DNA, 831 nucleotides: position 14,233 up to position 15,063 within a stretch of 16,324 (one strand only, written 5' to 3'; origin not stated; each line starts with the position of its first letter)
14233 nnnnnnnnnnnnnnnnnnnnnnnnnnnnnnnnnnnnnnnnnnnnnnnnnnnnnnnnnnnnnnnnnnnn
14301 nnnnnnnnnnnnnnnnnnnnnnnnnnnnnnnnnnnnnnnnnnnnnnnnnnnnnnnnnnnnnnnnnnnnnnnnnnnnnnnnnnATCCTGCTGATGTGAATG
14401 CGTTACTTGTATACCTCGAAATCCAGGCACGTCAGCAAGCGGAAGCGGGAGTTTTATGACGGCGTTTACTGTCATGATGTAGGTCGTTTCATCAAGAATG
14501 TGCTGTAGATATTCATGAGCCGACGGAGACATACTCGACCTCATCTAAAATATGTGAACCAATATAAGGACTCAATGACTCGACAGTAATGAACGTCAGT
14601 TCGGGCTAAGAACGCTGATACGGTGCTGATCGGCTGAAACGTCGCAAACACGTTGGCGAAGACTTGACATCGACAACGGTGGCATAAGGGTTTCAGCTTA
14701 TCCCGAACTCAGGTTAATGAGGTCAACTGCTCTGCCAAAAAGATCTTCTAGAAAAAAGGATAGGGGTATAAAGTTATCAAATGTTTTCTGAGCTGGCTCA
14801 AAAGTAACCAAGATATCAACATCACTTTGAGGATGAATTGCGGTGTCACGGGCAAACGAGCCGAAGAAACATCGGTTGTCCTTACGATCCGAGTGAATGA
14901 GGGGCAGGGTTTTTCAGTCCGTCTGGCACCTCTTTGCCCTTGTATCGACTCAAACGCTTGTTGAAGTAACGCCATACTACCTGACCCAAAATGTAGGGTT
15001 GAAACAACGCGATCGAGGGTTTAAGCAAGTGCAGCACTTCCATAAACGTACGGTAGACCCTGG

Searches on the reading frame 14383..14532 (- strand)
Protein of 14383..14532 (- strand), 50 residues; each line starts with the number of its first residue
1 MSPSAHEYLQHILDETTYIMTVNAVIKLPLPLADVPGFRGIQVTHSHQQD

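Call 12: search_protein_families(library=pfam, proteins=[window:14383-14532:-], max_evalue=1)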
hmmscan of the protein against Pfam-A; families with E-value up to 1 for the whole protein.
seq(50 aa): 0 families

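Call 13: search_protein_families(library=ncbifam, proteins=[window:14383-14532:-], max_evalue=1)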
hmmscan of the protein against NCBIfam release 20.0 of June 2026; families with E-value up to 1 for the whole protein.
seq(50 aa): 0 families

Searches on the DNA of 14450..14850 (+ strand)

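Call 14: search_dna_similar(query=window:14587-14720:+, collection=plasmids, mode=distant, max_evalue=0.01, max_rows=40)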
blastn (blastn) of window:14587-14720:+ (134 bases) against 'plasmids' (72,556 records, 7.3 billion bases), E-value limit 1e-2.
Records with a match: 6; places in all: 6; records where one place covers at least 80% of the query: 1.
Best place of each record, by identity: >=99% 1; 90-95% 3; 80-90% 1; 60-80% 1.
By first word of the organism name: Nostoc 3; Microcystis 1; Acaryochloris 1; Cyanobacterium 1.
By predicted mobility (MOB-suite, as given by PLSDB): conjugative 4; non-mobilizable 1; mobilizable 1.
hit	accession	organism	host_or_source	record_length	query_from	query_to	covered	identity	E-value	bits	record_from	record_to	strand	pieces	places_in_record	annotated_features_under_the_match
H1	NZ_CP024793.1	Nostoc flagelliforme CCNUN1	cell culture,desert soil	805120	6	132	95%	73.4%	2e-10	72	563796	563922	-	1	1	none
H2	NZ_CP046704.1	Nostoc sp. ATCC 53789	-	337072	57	131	56%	80.3%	1e-7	64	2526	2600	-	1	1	none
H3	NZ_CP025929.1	Microcystis aeruginosa NIES-2481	cell culture,freshwater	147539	90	131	31%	92.9%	1e-7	64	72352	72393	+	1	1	none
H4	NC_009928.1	Acaryochloris marina MBIC11017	-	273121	98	129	24%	93.8%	7e-4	50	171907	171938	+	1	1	none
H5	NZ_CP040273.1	Nostoc sp. C052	Blasia pusilla,pure culture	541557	103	132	22%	93.3%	8e-3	46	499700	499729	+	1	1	none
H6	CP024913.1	Cyanobacterium sp. HL-69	cell culture,enrichment cultures from ...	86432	105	130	19%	100.0%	2e-3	48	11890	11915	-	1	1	none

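Call 16: get_annotated_region(hit=H1, flank=3000)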
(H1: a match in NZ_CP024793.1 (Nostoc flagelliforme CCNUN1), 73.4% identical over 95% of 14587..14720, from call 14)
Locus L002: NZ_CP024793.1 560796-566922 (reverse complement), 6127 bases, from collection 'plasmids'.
description: Nostoc flagelliforme CCNUN1 plasmid pNFSY08, complete sequence
organism: Nostoc flagelliforme CCNUN1 (NCBI taxid 2038116)
taxonomy: Bacteria; Cyanobacteriota; Cyanophyceae; Nostocales; Nostocaceae; Nostoc; Nostoc flagelliforme; Nostoc flagelliforme CCNUN1
host: -; source: cell culture,desert soil; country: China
typing (MOB-suite, as given by PLSDB): conjugative; replicon rep_cluster_317; relaxase MOBP,MOBV,MOBV; mating-pair formation MPF_T
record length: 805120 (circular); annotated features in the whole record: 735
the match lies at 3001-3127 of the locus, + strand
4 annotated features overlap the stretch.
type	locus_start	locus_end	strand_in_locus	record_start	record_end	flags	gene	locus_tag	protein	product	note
CDS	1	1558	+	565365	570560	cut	-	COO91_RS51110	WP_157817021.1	NACHT domain-containing protein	-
CDS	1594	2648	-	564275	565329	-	-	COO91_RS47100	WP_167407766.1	IS630 family transposase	-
CDS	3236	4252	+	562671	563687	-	-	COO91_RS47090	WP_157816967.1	hypothetical protein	-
CDS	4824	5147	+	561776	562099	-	-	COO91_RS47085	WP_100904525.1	hypothetical protein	-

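Call 17: get_annotated_region(hit=H2, flank=3000)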
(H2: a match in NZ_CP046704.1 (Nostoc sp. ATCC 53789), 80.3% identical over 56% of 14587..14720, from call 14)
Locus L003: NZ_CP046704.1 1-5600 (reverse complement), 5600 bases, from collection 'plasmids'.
description: Nostoc sp. ATCC 53789 plasmid pNsp_a, complete sequence
organism: Nostoc sp. ATCC 53789 (NCBI taxid 76335)
taxonomy: Bacteria; Cyanobacteriota; Cyanophyceae; Nostocales; Nostocaceae; Nostoc; Nostoc sp. ATCC 53789
host: -; source: -; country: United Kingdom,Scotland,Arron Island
typing (MOB-suite, as given by PLSDB): conjugative; relaxase MOBV; mating-pair formation MPF_T
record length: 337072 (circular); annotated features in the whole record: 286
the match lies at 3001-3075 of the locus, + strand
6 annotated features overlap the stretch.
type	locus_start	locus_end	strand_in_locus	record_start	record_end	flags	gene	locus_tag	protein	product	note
CDS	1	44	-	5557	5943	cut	-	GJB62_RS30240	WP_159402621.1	hypothetical protein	-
CDS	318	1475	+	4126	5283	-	-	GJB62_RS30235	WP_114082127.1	FIST N-terminal domain-containing protein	-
CDS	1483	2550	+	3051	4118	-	-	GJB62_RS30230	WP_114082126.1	ATP-binding protein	-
CDS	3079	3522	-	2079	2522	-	-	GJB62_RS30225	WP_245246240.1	transposase family protein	-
CDS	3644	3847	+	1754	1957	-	-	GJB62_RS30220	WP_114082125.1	CopG family transcriptional regulator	-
CDS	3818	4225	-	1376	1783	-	-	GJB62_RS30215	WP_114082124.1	hypothetical protein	-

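Call 18: get_annotated_region(hit=H3, flank=3000)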
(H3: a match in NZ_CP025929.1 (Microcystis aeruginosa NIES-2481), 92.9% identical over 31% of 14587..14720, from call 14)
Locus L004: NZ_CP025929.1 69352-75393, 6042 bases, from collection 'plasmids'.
description: Microcystis aeruginosa NIES-2481 plasmid p1, complete sequence
organism: Microcystis aeruginosa NIES-2481 (NCBI taxid 1698524)
taxonomy: Bacteria; Cyanobacteriota; Cyanophyceae; Chroococcales; Microcystaceae; Microcystis; Microcystis aeruginosa; Microcystis aeruginosa NIES-2481
host: -; source: cell culture,freshwater; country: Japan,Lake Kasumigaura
typing (MOB-suite, as given by PLSDB): non-mobilizable
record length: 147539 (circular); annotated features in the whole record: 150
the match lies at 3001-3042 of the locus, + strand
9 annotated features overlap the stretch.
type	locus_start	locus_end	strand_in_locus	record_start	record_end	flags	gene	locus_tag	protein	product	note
CDS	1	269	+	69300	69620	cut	-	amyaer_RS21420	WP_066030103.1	helix-turn-helix transcriptional regulator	-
CDS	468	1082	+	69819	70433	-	-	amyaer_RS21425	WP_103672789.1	hypothetical protein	-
CDS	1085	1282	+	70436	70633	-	-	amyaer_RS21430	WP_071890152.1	hypothetical protein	-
CDS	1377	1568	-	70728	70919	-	-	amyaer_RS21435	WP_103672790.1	AbrB/MazE/SpoVT family DNA-binding domain-containing protein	-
CDS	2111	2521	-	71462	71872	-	-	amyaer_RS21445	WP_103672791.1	PIN domain-containing protein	-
CDS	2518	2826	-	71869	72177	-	-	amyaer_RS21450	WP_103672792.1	hypothetical protein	-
CDS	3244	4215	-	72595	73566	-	-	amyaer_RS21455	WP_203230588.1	serine protease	GO:0006508 - proteolysis [Evidence IEA]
CDS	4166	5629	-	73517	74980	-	-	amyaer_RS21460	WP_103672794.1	serine protease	GO:0006508 - proteolysis [Evidence IEA]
CDS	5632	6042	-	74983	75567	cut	-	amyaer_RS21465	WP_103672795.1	COP23 domain-containing protein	-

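Call 20: get_annotated_region(hit=H4, flank=3000)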
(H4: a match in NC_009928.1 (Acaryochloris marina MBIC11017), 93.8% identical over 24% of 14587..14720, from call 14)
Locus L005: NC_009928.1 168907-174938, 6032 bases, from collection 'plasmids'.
description: Acaryochloris marina MBIC11017 plasmid pREB3, complete sequence
organism: Acaryochloris marina MBIC11017 (NCBI taxid 329726)
taxonomy: Bacteria; Cyanobacteriota; Cyanophyceae; Acaryochloridales; Acaryochloridaceae; Acaryochloris; Acaryochloris marina; Acaryochloris marina MBIC11017
host: -; source: -; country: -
typing (MOB-suite, as given by PLSDB): conjugative; relaxase MOBF; mating-pair formation MPF_T
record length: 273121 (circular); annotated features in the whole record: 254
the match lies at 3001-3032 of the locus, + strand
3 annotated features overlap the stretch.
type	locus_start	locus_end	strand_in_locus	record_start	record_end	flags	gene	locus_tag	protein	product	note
CDS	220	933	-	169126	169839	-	-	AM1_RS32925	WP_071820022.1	transposase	-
CDS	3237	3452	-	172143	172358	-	-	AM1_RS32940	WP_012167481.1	hypothetical protein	-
CDS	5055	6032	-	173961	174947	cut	-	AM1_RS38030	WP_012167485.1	AraC family transcriptional regulator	GO:0006355 - regulation of DNA-templated transcription [Evidence IEA]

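Call 21: get_annotated_region(hit=H5, flank=3000)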
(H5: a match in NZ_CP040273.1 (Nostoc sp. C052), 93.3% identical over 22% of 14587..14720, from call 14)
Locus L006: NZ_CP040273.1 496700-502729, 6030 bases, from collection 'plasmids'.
description: Nostoc sp. C052 plasmid pC052_A, complete sequence
organism: Nostoc sp. C052 (NCBI taxid 2576902)
taxonomy: Bacteria; Cyanobacteriota; Cyanophyceae; Nostocales; Nostocaceae; Nostoc; Nostoc sp. C052
host: -; source: Blasia pusilla,pure culture; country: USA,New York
typing (MOB-suite, as given by PLSDB): conjugative; relaxase MOBV; mating-pair formation MPF_T
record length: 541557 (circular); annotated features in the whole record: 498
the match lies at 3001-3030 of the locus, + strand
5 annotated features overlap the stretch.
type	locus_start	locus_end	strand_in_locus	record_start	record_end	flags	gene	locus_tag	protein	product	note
CDS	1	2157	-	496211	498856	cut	-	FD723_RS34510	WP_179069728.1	cation-translocating P-type ATPase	-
CDS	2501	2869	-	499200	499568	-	-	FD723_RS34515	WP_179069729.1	Crp/Fnr family transcriptional regulator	GO:0006355 - regulation of DNA-templated transcription [Evidence IEA]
CDS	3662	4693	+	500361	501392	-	-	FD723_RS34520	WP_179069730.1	site-specific integrase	GO:0015074 - DNA integration [Evidence IEA]; GO:0006310 - DNA recombination [Evidence IEA]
CDS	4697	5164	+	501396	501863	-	-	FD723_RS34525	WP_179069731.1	hypothetical protein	-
CDS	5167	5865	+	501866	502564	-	-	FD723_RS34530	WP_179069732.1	hypothetical protein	-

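Call 22: get_annotated_region(hit=H6, flank=3000)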
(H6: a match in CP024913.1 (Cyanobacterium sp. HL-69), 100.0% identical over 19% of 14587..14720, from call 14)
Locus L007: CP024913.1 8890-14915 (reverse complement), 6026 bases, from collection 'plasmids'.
description: Cyanobacterium sp. HL-69 plasmid pCHL69-1, complete sequence
organism: Cyanobacterium sp. HL-69 (NCBI taxid 2054282)
taxonomy: Bacteria; Cyanobacteriota; Cyanophyceae; Chroococcales; Geminocystaceae; Cyanobacterium; Cyanobacterium sp. HL-69
host: -; source: cell culture,enrichment cultures from UCC Lynda-Stan; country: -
typing (MOB-suite, as given by PLSDB): mobilizable; relaxase MOBP
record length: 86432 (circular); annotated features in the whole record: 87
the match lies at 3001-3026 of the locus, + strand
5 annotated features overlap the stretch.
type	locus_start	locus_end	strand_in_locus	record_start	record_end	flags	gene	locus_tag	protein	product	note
CDS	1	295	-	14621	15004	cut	-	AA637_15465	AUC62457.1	toxin-antitoxin system MvpA family toxin component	-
CDS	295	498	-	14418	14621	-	-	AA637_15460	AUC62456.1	hypothetical protein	-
CDS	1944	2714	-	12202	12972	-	hsdM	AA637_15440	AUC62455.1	type I restriction enzyme M protein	-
CDS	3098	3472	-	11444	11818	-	-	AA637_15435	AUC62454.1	hypothetical protein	-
CDS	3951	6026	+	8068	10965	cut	-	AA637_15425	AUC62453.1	hypothetical protein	-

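Call 32: search_rna_families(source=window, start=14450, end=14850, threshold=evalue, max_evalue=10)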
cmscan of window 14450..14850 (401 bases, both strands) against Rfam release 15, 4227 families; matches with E-value up to 10: 0.
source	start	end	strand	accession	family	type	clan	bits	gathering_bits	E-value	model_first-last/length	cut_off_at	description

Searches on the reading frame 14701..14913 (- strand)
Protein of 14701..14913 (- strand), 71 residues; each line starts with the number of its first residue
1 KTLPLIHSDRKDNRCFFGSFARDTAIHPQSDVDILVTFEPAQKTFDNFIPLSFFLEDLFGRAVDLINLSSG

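Call 12: search_protein_families(library=pfam, proteins=[window:14701-14913:-], max_evalue=1)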
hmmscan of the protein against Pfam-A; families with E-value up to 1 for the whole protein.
seq(71 aa): 3 families
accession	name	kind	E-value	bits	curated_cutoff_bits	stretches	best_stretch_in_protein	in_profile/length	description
PF01909.29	NTP_transf_2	-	1.1e-09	39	21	1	15-67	18-73/93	Nucleotidyltransferase domain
PF18765.7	Polbeta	-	3.5e-07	30.7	26.9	1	17-69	19-70/93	Polymerase beta, Nucleotidyltransferase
PF18144.7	SMODS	-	0.0011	19.7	26.5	1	12-39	47-74/164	Second Messenger Oligonucleotide or Dinucleotide Synthetase domain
